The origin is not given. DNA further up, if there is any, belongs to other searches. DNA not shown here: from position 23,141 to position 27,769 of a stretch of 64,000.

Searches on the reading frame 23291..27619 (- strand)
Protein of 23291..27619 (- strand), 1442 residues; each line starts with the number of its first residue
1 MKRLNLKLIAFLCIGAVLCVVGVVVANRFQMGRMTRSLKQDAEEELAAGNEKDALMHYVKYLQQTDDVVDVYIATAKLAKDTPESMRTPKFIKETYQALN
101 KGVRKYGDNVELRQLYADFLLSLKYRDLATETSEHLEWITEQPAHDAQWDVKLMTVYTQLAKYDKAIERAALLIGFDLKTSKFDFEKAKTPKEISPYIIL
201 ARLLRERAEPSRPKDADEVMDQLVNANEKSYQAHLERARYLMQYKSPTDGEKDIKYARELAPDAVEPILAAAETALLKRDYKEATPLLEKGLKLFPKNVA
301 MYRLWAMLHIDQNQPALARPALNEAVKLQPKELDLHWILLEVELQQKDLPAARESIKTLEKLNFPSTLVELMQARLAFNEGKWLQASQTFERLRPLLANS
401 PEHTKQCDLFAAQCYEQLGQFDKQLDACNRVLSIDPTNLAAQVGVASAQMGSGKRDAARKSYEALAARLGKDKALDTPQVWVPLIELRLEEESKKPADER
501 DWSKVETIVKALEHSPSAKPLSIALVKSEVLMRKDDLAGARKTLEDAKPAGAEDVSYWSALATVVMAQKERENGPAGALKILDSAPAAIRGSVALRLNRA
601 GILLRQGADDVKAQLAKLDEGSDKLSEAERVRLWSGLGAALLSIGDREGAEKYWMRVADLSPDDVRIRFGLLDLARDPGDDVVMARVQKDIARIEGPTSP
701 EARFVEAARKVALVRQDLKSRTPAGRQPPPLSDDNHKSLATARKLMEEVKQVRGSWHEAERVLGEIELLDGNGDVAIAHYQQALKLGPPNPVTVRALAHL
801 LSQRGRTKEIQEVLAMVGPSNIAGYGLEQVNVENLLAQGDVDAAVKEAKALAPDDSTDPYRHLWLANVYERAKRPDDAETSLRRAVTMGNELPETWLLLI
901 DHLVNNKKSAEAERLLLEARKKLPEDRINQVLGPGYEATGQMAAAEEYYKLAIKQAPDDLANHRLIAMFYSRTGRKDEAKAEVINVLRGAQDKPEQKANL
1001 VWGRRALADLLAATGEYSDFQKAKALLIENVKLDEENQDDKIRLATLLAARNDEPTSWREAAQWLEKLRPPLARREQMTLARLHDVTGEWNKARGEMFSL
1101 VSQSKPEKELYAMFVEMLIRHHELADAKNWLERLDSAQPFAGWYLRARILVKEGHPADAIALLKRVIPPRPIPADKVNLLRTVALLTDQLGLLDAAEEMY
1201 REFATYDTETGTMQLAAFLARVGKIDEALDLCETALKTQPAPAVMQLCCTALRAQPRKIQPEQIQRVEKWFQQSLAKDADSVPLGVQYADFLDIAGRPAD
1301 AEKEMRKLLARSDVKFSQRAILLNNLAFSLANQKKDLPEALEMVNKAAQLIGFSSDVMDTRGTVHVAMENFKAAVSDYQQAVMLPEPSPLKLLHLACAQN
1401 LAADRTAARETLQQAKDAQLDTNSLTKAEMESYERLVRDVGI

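Call 71: search_protein_families(library=pfam, proteins=[window:23291-27619:-], max_evalue=0.001)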
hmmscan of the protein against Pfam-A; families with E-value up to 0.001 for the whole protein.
window:23291-27619:- (1442 aa): 18 families
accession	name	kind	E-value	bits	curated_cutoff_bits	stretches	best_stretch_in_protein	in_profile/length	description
PF13428.12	TPR_14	-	4.7e-37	123.1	23.5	1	862-901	4-43/44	Tetratricopeptide repeat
PF14559.12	TPR_19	-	1.8e-34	118.3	25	3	276-332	2-58/68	Tetratricopeptide repeat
PF00515.34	TPR_1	-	8.2e-28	95.5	27.8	0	412-438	8-34/34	Tetratricopeptide repeat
PF07719.23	TPR_2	-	7.2e-27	91.7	27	0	632-664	2-34/34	Tetratricopeptide repeat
PF13432.12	TPR_16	-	8.1e-26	90.5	32.7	1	305-356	3-54/65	Tetratricopeptide repeat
PF13181.12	TPR_8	-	1.8e-24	84.2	25.7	0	411-438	7-34/34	Tetratricopeptide repeat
PF13424.12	TPR_12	-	1e-15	58.1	30.1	0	1319-1382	2-72/77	Tetratricopeptide repeat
PF13431.12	TPR_17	-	7.3e-12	45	24.4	0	779-812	1-34/34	Tetratricopeptide repeat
PF13176.12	TPR_7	-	1.4e-10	40.8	27.9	0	865-892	5-34/36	Tetratricopeptide repeat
PF13429.12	TPR_15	-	1.9e-09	37.8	26.2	1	764-885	153-273/280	Tetratricopeptide repeat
PF25063.1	ARM_TT21_C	-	2.7e-09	37.6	35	1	839-954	35-150/209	Tetratricopeptide repeat protein 21 C-terminal ARM domain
PF12895.13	ANAPC3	-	2.8e-08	34.3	27.2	0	372-427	28-78/82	Anaphase-promoting complex, cyclosome, subunit 3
PF23914.1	TPR_CcmH_CycH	-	4e-08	33.7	42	0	296-400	47-154/158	Cytochrome c-type biogenesis protein H TPR domain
PF13414.12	TPR_11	-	3.8e-06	26.9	26.8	0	774-793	11-30/42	TPR repeat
PF13371.12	TPR_9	-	0.0002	21.7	35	0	278-336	8-66/73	Tetratricopeptide repeat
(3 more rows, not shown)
